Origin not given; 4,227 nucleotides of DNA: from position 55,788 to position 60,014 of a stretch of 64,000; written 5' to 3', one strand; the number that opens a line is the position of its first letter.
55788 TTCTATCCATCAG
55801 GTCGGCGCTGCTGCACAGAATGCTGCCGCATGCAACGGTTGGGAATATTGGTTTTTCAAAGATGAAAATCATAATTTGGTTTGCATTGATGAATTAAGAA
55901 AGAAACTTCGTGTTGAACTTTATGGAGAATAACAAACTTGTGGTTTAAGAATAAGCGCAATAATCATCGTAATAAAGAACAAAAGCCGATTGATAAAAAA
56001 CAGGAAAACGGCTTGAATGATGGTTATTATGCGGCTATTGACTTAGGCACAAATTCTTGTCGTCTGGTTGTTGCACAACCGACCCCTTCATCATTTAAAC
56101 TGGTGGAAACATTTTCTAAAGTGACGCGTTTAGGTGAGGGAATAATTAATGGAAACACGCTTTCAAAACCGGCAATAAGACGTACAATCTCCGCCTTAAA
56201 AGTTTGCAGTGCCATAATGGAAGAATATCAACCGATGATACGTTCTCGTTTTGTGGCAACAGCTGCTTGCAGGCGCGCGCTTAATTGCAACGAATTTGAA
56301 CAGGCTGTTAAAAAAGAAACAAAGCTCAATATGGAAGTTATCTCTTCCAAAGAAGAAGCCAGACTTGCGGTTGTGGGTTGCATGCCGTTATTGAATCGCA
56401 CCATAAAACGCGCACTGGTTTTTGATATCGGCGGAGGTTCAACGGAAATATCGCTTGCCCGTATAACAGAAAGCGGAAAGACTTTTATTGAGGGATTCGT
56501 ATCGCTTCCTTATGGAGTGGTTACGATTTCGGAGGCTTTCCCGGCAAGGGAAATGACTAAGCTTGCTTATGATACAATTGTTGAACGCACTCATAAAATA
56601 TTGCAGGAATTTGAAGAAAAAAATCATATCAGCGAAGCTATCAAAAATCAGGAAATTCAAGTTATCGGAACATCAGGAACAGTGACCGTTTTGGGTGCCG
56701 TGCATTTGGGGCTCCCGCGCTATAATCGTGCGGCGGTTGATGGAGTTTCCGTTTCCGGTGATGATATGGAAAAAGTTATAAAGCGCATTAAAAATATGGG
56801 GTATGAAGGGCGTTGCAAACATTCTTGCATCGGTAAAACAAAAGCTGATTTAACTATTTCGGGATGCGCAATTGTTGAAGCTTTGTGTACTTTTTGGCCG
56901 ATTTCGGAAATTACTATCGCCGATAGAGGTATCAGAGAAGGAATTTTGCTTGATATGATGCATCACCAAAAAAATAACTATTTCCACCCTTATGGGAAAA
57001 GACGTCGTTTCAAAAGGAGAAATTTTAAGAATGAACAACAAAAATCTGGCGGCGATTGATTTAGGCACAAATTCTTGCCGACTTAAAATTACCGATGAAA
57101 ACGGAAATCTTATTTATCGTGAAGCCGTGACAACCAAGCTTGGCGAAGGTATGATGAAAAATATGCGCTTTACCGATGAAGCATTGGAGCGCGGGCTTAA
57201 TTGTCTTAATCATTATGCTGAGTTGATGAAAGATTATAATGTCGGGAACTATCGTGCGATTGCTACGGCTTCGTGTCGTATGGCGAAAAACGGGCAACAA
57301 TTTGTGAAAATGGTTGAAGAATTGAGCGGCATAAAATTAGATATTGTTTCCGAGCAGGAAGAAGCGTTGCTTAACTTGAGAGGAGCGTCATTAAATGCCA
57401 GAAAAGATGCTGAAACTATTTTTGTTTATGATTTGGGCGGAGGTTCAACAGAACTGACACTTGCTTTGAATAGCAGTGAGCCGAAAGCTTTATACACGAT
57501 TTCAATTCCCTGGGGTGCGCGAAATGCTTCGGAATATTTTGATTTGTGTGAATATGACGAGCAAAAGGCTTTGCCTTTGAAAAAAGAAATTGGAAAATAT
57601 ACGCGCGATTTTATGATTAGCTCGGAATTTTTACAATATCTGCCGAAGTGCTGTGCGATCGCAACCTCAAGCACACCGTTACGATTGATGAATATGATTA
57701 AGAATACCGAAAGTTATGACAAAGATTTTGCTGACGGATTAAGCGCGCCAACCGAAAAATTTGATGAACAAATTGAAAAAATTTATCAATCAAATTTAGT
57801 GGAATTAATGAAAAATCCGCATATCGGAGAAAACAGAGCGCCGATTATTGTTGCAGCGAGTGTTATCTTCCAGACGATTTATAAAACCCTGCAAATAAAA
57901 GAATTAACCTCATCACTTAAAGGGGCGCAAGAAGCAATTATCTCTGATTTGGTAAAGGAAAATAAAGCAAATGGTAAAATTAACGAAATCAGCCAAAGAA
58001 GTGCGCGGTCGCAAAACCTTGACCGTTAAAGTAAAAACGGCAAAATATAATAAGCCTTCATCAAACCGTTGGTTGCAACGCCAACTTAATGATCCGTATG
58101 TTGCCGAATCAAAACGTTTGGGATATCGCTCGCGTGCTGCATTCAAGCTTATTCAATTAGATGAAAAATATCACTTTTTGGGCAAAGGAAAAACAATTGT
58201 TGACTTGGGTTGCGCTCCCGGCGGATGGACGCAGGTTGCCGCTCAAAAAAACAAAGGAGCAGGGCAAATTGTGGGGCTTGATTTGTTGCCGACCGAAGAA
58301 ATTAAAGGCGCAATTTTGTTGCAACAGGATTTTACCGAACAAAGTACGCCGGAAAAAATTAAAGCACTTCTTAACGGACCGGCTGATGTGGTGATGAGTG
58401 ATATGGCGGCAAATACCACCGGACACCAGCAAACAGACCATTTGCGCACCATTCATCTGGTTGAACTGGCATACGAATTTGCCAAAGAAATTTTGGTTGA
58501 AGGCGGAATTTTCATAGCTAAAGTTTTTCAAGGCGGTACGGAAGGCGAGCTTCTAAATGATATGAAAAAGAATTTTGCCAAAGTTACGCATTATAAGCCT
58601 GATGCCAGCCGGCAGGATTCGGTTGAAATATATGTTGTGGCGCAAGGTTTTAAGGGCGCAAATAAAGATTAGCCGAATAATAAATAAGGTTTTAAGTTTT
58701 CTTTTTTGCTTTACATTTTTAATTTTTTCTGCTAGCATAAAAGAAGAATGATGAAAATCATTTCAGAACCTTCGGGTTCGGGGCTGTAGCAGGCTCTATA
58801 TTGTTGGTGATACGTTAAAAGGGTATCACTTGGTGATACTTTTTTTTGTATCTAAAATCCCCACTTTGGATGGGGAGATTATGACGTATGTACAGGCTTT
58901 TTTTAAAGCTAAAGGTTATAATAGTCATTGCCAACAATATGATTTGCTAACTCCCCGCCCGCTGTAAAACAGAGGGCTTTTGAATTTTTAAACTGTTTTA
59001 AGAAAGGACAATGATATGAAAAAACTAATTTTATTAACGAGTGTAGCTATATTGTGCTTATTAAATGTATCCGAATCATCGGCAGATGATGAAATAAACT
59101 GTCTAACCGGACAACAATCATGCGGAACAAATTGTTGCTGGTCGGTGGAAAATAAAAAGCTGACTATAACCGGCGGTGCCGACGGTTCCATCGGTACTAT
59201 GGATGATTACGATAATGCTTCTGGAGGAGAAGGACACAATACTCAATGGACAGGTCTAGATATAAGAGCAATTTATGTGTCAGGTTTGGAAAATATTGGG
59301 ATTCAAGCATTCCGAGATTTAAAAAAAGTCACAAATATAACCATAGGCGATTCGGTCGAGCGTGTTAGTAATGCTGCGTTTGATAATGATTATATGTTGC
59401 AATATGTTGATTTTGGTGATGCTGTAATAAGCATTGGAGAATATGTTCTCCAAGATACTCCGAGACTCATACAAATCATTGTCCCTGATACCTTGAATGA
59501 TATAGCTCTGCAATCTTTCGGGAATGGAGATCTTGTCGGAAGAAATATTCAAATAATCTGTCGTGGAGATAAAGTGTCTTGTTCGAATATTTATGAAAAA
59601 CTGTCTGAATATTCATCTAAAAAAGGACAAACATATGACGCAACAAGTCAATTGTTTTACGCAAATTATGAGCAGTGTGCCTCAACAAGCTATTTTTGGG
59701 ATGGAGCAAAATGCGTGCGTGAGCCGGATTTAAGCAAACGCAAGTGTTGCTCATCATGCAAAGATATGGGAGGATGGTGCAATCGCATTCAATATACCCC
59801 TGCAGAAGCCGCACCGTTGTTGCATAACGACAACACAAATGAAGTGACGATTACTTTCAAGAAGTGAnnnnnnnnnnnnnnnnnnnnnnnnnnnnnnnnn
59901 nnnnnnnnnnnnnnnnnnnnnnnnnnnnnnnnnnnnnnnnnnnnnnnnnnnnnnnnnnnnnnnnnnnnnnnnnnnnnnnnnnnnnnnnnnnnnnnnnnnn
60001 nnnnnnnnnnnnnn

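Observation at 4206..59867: Six secreted proteins share an unrecognised extreme-C-terminal module, ...TPAEAA...(I/L)TF(K/R)K-COOH, on different passenger domains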

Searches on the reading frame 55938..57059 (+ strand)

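Call 88: search_protein_families(library=pfam, proteins=[window:55938-57059:+], max_evalue=0.001)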
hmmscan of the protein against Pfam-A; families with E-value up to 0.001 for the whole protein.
window:55938-57059:+ (373 aa): 1 family
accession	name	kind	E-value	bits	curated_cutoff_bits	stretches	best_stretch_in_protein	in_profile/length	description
PF02541.22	Ppx-GppA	-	2.8e-43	148.9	27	1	44-343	1-284/285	Ppx/GppA phosphatase family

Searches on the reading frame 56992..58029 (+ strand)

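Call 88: search_protein_families(library=pfam, proteins=[window:56992-58029:+], max_evalue=0.001)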
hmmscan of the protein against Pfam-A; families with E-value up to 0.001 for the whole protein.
window:56992-58029:+ (345 aa): 1 family
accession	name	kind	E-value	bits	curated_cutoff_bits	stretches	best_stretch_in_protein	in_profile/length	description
PF02541.22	Ppx-GppA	-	8.8e-37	127.5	27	1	39-322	11-283/285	Ppx/GppA phosphatase family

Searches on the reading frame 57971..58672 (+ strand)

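Call 88: search_protein_families(library=pfam, proteins=[window:57971-58672:+], max_evalue=0.001)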
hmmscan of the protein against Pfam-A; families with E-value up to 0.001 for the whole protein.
window:57971-58672:+ (233 aa): 3 families
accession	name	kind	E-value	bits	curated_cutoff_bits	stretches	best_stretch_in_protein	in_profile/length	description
PF01728.25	FtsJ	-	5.8e-58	196.2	24.1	1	52-227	1-181/181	FtsJ-like methyltransferase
PF13847.12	Methyltransf_31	-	1e-05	25.7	27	1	72-205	3-129/145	Methyltransferase domain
PF13489.12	Methyltransf_23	-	0.00025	21.2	27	0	66-142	12-86/164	Methyltransferase domain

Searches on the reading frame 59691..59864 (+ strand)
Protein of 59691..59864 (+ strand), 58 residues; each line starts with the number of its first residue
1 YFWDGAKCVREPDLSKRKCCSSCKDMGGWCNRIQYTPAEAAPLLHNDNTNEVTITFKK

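Call 56: predict_structure(alignment_id=A8)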
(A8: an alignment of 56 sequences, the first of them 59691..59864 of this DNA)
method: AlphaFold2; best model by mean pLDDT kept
length: 58 residues; sequences in the alignment: 56
mean_pLDDT: 77.7   pTM: 0.39
mean pLDDT of the five models: 77.7, 76.7, 75.5, 71.1, 70.6
residues with pLDDT >= 90: 0; 70-90: 48; 50-70: 10; < 50: 0
segments of 3 or more residues with pLDDT < 50: none
pLDDT, mean of each block of 10 residues (from residue 1): 71 71 78 82 82 81
secondary structure, 60 per line:
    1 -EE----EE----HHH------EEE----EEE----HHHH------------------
elements in order: E23-25 E30-32 H37-40

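Call 59: search_solved_structures(query=A8, max_evalue=10)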
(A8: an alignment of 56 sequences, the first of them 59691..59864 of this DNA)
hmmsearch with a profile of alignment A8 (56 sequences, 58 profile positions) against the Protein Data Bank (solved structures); distinct sequences matched with E-value up to 10: 2.
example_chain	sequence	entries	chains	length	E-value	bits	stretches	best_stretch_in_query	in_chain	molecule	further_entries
9wyt_J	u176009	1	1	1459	3.1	11.5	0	14-37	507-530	yolk sac IgY receptor precursor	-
7s0k_A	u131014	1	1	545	5.1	10.8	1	26-55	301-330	HAP2-GCS1 domain-containing protein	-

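Call 60: search_protein_families(library=ncbifam, proteins=[window:59691-59864:+], max_evalue=10)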
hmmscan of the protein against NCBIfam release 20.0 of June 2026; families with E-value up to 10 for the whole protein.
window:59691-59864:+ (58 aa): 0 families

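Call 61: search_protein_families(library=pfam, proteins=[window:59691-59864:+], max_evalue=10)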
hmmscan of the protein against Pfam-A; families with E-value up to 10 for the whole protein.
window:59691-59864:+ (58 aa): 0 families

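Call 85: fold_search(model_id=the predicted structure, library=pdb)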
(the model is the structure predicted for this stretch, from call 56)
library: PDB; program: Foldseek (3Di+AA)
matches with E <= 10: 2; with E <= 0.001: 0
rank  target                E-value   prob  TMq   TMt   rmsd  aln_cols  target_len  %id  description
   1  8dfi_A                6.6e+00  0.03  0.27  0.18  10.9        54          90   20  Crystal structure of moderately neutralizing / interfering human monoclonal antibody 42C11 Fab in complex with MSP1-19 (released 2022-10-12)
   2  1n1i_D                7.1e+00  0.08  0.26  0.18   5.1        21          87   33  The structure of MSP-1(19) from Plasmodium knowlesi (released 2003-02-25)
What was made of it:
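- The only fold-search matches, both non-significant, are EGF-like MSP1-19 (call 85).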

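Call 89: find_homologous_proteins(query=A8, max_evalue=0.001)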
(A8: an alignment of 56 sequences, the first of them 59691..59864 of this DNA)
Query A8 (56 sequences) (58 aa, profile of the alignment): 40 proteins with E <= 0.001 among 1421 candidates.
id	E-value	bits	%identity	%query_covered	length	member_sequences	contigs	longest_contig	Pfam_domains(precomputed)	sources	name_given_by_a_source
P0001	9.4e-26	108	75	69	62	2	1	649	-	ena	-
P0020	2.5e-25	106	70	69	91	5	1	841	-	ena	-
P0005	3.1e-25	106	80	52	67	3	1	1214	-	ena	-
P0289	7.7e-25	105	63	69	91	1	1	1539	-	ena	-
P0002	1.7e-24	104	80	69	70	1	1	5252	-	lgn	-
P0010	4.0e-23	99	67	52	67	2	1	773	-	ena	-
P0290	3.2e-22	96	40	98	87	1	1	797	-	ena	-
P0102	4.3e-22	96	52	100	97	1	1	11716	-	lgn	-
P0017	2.4e-21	94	45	91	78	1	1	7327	-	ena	-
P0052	5.1e-21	93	50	100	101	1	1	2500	-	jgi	jgi:hypothetical protein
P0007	7.7e-21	92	78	100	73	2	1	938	-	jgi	jgi:hypothetical protein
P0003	2.6e-20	90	73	100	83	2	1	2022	-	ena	-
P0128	9.3e-20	89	80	52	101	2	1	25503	-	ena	-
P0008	2.7e-19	87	74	100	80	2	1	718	-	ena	-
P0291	4.5e-19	86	52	76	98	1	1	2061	-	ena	-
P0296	2.4e-12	65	38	100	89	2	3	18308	-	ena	-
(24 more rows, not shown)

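Call 91: find_encoding_contigs(protein=P0296, flank=10000, max_places=3)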
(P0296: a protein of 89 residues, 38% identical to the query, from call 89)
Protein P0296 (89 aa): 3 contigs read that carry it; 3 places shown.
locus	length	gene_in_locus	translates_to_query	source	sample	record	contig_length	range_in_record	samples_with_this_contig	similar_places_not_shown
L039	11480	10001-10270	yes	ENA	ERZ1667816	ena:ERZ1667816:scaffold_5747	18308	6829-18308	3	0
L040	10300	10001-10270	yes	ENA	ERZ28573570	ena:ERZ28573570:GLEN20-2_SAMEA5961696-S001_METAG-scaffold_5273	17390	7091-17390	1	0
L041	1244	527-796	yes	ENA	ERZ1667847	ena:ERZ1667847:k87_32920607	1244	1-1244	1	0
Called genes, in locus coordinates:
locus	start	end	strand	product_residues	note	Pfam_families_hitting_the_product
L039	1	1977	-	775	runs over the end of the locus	PF07486:Hydrolase_2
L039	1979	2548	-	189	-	-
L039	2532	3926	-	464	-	-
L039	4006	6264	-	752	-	-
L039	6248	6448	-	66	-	-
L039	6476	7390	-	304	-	-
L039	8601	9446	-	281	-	-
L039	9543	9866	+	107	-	PF13306:LRR_5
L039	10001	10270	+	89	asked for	-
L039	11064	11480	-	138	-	?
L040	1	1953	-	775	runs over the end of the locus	PF07486:Hydrolase_2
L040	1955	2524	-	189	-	-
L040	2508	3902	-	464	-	-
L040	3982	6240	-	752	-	-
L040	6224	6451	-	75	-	-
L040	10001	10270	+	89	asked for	-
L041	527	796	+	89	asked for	-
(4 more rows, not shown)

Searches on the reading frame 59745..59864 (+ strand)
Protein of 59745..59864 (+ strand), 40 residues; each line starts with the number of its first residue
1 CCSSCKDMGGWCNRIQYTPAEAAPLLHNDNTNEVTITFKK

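Call 21: find_related_loci(query=A4, collection=genome_contigs, flank=4000)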
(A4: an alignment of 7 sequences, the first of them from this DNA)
Query A4 (40 aa) in genome_contigs; peptide patterns used: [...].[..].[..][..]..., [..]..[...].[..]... (x = any residue, [..] = any of these).
27 stretches matched a pattern; 1 encode a relative of the query (tblastn E <= 1e-3); 1 distinct loci.
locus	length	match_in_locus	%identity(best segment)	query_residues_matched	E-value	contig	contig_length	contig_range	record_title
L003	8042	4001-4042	64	11-24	3e-5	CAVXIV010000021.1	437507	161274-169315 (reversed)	MAG: uncultured Acidobacteriota bacterium isolate MFD03066.bin.2.238 genome assembly, contig: contig_79801, whole genome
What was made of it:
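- Tried and rejected: The scan with tail peptide patterns gave one spurious Acidobacteriota hit and did not recover the window's own genome (call 21).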

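Call 55: find_related_loci(query=A4, collection=metagenome_contigs, flank=3500)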
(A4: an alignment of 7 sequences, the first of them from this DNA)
Query A4 (40 aa) in metagenome_contigs; peptide patterns used: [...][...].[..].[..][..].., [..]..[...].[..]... (x = any residue, [..] = any of these).
76 stretches matched a pattern, but none encodes a relative of the query by tblastn (E <= 1e-3).
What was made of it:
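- Tried and rejected: JGI metagenome scan with the same patterns found nothing (call 55).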
